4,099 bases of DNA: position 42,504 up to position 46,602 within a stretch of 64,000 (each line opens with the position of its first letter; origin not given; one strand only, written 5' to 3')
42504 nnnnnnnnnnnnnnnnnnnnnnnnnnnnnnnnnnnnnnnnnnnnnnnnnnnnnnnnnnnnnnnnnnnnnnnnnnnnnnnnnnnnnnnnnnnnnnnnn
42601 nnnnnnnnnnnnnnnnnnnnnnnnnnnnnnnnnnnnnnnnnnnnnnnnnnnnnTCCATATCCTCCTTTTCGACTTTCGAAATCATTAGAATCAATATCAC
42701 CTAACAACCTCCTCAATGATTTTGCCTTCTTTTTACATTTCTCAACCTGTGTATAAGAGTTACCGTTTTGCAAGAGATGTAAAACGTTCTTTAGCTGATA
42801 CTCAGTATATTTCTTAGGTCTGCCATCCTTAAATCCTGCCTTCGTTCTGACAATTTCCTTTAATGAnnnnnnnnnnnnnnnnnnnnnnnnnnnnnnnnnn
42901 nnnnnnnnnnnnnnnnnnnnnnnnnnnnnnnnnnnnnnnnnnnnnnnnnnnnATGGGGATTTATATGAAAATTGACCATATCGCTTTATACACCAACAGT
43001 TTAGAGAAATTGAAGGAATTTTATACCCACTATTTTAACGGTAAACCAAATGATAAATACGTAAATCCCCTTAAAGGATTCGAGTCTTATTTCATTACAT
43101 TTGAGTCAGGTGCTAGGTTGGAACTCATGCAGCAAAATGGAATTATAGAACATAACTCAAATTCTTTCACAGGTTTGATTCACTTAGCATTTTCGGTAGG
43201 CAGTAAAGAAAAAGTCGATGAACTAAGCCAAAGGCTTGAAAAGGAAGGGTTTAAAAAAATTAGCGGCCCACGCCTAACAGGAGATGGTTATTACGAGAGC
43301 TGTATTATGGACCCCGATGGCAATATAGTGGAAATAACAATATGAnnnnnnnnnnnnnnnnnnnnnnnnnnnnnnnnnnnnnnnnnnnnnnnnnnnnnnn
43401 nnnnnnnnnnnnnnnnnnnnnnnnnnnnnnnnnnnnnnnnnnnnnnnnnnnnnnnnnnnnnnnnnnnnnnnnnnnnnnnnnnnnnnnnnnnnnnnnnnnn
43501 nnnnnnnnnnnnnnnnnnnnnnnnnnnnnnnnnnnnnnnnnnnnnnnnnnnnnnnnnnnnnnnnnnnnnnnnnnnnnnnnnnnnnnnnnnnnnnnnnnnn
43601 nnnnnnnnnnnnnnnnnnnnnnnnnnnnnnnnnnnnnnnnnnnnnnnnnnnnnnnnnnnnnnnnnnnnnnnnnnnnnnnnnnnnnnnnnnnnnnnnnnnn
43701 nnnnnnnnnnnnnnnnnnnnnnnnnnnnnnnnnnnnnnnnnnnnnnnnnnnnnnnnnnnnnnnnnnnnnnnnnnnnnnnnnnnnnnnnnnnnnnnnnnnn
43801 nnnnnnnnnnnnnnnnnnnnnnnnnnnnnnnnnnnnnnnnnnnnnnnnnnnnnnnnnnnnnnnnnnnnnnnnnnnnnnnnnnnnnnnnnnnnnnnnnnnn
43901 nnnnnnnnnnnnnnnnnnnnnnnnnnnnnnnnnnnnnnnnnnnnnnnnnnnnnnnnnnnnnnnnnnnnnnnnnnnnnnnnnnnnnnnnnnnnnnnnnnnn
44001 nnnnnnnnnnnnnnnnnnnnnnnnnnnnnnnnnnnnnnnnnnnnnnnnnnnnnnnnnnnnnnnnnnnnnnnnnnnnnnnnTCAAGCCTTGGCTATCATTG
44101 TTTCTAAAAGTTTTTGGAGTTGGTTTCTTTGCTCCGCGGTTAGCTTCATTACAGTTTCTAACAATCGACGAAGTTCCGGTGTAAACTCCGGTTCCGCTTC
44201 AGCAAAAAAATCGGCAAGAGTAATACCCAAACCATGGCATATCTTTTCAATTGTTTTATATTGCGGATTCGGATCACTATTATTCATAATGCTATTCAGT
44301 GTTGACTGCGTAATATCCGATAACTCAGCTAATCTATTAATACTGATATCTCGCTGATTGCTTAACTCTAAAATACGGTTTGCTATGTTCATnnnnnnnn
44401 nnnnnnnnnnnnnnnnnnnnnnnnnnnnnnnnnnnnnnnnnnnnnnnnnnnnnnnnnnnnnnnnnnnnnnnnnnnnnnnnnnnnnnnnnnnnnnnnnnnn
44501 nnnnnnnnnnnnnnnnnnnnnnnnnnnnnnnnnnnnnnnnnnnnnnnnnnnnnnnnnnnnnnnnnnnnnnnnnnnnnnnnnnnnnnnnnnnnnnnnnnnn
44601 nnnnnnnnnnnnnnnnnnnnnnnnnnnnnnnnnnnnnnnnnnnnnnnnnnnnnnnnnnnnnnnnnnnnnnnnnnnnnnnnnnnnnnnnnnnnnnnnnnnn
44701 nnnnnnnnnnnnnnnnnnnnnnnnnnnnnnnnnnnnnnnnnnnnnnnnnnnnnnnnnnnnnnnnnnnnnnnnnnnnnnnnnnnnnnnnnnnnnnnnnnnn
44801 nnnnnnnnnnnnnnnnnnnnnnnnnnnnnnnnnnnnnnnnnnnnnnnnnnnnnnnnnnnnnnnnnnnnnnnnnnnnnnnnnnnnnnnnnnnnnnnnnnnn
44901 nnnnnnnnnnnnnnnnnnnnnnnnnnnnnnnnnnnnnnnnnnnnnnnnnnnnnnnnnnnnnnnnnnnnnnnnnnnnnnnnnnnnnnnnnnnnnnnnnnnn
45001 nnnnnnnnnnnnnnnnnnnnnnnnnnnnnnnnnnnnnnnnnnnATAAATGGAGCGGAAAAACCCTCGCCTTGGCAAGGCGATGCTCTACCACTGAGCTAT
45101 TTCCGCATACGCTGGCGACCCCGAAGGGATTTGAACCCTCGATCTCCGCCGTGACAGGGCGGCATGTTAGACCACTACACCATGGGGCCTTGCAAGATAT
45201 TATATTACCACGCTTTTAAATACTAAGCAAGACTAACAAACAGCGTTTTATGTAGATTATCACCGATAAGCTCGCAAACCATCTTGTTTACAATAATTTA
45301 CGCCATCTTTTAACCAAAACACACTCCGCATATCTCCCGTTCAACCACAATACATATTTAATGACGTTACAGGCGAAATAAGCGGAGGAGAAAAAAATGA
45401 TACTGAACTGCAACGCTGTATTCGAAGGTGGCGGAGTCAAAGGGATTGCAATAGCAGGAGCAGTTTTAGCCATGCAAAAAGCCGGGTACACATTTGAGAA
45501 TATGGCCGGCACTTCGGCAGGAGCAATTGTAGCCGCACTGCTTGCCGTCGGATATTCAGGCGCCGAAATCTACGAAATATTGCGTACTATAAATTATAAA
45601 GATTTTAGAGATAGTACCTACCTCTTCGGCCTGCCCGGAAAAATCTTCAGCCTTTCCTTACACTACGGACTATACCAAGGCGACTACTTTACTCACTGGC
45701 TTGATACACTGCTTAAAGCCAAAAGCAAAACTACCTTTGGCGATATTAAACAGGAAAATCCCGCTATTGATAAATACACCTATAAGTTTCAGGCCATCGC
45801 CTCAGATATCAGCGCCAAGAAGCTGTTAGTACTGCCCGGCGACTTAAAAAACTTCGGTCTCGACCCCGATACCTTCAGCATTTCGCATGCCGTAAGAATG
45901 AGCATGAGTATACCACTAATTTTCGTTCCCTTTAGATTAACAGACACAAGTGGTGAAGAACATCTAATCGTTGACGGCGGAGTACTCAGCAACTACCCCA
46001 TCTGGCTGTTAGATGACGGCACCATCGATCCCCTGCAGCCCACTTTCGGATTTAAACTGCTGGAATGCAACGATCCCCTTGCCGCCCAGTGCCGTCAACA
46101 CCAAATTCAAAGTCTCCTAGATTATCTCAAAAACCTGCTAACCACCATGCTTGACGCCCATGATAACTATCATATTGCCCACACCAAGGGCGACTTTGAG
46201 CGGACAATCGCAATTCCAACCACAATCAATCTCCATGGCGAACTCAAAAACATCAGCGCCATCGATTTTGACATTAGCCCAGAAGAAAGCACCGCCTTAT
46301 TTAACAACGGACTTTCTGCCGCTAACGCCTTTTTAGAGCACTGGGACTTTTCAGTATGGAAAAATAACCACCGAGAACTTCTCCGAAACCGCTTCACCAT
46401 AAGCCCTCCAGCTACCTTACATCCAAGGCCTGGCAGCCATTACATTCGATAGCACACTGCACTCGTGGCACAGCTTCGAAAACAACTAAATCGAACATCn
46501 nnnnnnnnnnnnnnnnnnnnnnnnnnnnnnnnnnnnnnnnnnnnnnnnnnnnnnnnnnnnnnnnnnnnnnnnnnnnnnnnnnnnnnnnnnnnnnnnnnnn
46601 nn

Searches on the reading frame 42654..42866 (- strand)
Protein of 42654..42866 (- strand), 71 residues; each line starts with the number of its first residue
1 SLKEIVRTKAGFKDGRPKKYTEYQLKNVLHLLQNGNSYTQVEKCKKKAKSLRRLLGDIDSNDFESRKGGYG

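Call 36: search_protein_families(library=pfam, max_evalue=0.01, proteins=[window:42654-42866:-])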
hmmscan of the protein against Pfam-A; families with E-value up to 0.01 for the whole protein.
seq(71 aa): 1 family
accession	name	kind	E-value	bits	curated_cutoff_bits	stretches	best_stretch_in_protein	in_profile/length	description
PF02796.21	HTH_7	-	0.0085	16.6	23.8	0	15-41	1-27/45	Helix-turn-helix domain of resolvase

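Call 73: search_protein_families(library=phrogs, max_evalue=0.01, proteins=[window:42654-42866:-])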
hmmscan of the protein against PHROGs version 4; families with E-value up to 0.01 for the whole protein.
seq(71 aa): 1 family
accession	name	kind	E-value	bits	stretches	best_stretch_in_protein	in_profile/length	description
phrog_125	-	DNA, RNA and nucleotide metabolism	0.0077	16.8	1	9-54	152-199/254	DNA invertase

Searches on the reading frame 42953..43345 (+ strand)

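Call 36: search_protein_families(library=pfam, max_evalue=0.01, proteins=[window:42953-43345:+])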
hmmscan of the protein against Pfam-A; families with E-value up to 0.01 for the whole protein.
window:42953-43345:+ (130 aa): 4 families
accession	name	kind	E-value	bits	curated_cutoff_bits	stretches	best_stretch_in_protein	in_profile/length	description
PF00903.31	Glyoxalase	-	1.2e-18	68.1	20.6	1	6-128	1-121/121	Glyoxalase/Bleomycin resistance protein/Dioxygenase superfamily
PF13669.12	Glyoxalase_4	-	5.4e-11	43.2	27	1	8-112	1-104/109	Glyoxalase/Bleomycin resistance protein/Dioxygenase superfamily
PF13670.12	PepSY_2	-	0.0045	17.4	24.3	1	87-129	30-71/83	Peptidase propeptide and YPEB domain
PF13468.12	Glyoxalase_3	-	0.0096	16.4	25.1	0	7-107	1-105/176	Glyoxalase-like domain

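Call 73: search_protein_families(library=phrogs, max_evalue=0.01, proteins=[window:42953-43345:+])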
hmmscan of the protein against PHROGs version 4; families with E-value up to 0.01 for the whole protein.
window:42953-43345:+ (130 aa): 2 families
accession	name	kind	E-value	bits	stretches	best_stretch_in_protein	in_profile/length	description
phrog_14937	-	unknown function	8.7e-09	36.7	1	4-128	2-124/130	-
phrog_38709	-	unknown function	0.0071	17.4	0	57-83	9-35/62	-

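Call 74: search_protein_families(library=padloc, max_evalue=0.01, proteins=[window:42953-43345:+])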
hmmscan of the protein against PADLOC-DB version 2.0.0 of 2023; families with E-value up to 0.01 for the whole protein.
window:42953-43345:+ (130 aa): 0 families

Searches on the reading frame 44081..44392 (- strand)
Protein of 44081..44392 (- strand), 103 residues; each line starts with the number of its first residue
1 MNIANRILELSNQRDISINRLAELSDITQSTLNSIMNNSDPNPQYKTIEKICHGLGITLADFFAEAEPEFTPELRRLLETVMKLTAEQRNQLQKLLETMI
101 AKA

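Call 36: search_protein_families(library=pfam, max_evalue=0.01, proteins=[window:44081-44392:-])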
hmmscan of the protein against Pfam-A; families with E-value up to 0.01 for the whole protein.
window:44081-44392:- (103 aa): 6 families
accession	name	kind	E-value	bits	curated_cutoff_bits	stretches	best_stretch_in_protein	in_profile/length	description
PF01381.28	HTH_3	-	1e-08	35.5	23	1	12-62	6-55/55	Helix-turn-helix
PF13443.12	HTH_26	-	1.3e-08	35.4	22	1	7-63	2-58/63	Cro/C1-type HTH DNA-binding domain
PF12844.13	HTH_19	-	2.1e-06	28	30.2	1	5-64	2-60/64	Helix-turn-helix domain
PF19585.4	DUF6092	-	0.00022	21.9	28.7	0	4-53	33-80/86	Family of unknown function (DUF6092)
PF13560.12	HTH_31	-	0.00061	20.5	27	1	12-59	11-58/64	Helix-turn-helix domain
PF03241.18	HpaB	-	0.0033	17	25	1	46-101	104-159/202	4-hydroxyphenylacetate 3-hydroxylase C terminal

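Call 73: search_protein_families(library=phrogs, max_evalue=0.01, proteins=[window:44081-44392:-])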
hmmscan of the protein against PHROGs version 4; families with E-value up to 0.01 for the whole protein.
window:44081-44392:- (103 aa): 12 families
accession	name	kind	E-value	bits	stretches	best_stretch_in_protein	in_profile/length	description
phrog_3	-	transcription regulation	1.6e-10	42.3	1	1-81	87-167/430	transcriptional repressor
phrog_8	-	transcription regulation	1.7e-09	38.6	1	1-73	75-226/346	transcriptional regulator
phrog_2967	-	transcription regulation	1.2e-07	32.5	1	2-91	10-97/225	transcriptional regulator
phrog_4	-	transcription regulation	3.8e-07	30.4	1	1-73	135-202/400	transcriptional repressor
phrog_2439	-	transcription regulation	9.9e-07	28.9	1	5-94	10-100/367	transcriptional regulator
phrog_5823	-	transcription regulation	6.5e-06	26.5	1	1-94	5-111/404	transcriptional regulator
phrog_1373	-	transcription regulation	0.0001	23.4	1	6-73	67-133/166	transcriptional regulator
phrog_13326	-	unknown function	0.00016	22.8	1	19-102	11-92/151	-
phrog_147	-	transcription regulation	0.00072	20.9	1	1-52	3-54/100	transcriptional regulator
phrog_4031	-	unknown function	0.0014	18.2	1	11-57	527-573/626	-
phrog_4583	-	transcription regulation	0.0016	19.4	1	4-68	12-75/81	transcriptional repressor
phrog_38620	-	transcription regulation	0.0024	18.8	1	10-64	9-63/174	transcriptional regulator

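Call 74: search_protein_families(library=padloc, max_evalue=0.01, proteins=[window:44081-44392:-])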
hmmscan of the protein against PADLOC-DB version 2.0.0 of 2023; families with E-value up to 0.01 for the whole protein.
window:44081-44392:- (103 aa): 6 families
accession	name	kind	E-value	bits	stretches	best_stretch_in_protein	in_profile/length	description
PDLC02926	HTH_VI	-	2.5e-07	28.8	1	10-70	9-68/92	-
PDLC03946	RmrA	-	3.7e-05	20.6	1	6-90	6-88/357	-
PDLC04142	capH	-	5.5e-05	22.2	1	3-99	7-98/103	capH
PDLC03665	Control_protein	-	7.8e-05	20.9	1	4-62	10-68/77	control protein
PDLC03949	RmrA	-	0.00063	16.7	1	12-91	12-89/363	-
PDLC03948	RmrA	-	0.0097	12.8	0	4-96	10-101/397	-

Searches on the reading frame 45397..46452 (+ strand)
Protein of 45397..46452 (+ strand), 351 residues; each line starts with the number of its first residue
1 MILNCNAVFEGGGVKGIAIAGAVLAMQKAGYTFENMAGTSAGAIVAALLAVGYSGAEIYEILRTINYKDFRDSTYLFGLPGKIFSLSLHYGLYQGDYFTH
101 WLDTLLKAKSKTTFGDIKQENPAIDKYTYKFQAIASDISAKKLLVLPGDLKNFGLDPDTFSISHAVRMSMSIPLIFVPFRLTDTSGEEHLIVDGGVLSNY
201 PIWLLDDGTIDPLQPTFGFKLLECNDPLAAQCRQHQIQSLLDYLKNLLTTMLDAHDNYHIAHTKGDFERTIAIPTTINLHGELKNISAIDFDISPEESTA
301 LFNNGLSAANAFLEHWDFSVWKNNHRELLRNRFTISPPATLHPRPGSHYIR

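Call 27: find_related_loci(query=window:45397-46452:+, collection=metagenome_contigs, flank=10000)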
Query window:45397-46452:+ (351 aa) in metagenome_contigs; peptide patterns used: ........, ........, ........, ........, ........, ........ (x = any residue, [..] = any of these).
53 stretches matched a pattern; 5 encode a relative of the query (tblastn E <= 1e-3); 5 distinct loci.
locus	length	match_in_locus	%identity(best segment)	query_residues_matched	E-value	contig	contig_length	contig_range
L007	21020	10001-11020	70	1-339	2e-161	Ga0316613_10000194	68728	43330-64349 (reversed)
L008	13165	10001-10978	59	4-327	4e-129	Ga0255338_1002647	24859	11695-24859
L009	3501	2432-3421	61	1-327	2e-126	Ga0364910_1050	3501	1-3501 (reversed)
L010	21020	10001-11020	70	1-339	2e-161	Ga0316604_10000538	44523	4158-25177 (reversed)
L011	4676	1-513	57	156-326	1e-66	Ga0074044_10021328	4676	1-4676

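Call 36: search_protein_families(library=pfam, max_evalue=0.01, proteins=[L007:8622-9347:-, L007:7601-8005:-, window:45397-46452:+])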
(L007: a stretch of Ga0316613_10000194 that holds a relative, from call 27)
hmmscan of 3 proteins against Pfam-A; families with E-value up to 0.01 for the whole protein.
L007:8622-9347:- (241 aa): 0 families

L007:7601-8005:- (134 aa): 0 families

window:45397-46452:+ (351 aa): 1 family
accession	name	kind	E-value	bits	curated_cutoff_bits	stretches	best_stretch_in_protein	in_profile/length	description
PF01734.28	Patatin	-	4.7e-32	112.2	27.7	1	8-205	2-190/191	Patatin-like phospholipase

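Call 74: search_protein_families(library=padloc, max_evalue=0.01, proteins=[window:45397-46452:+])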
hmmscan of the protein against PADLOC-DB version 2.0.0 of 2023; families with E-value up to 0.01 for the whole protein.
window:45397-46452:+ (351 aa): 3 families
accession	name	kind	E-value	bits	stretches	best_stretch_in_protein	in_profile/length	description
PDLC00758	Effector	-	2.3e-11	41.6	1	10-204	12-191/331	Phospholipase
PDLC00755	Effector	-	9.1e-08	29.6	1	9-63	16-75/311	Phospholipase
PDLC00757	Effector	-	1.2e-06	26.1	1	10-74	16-85/331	Phospholipase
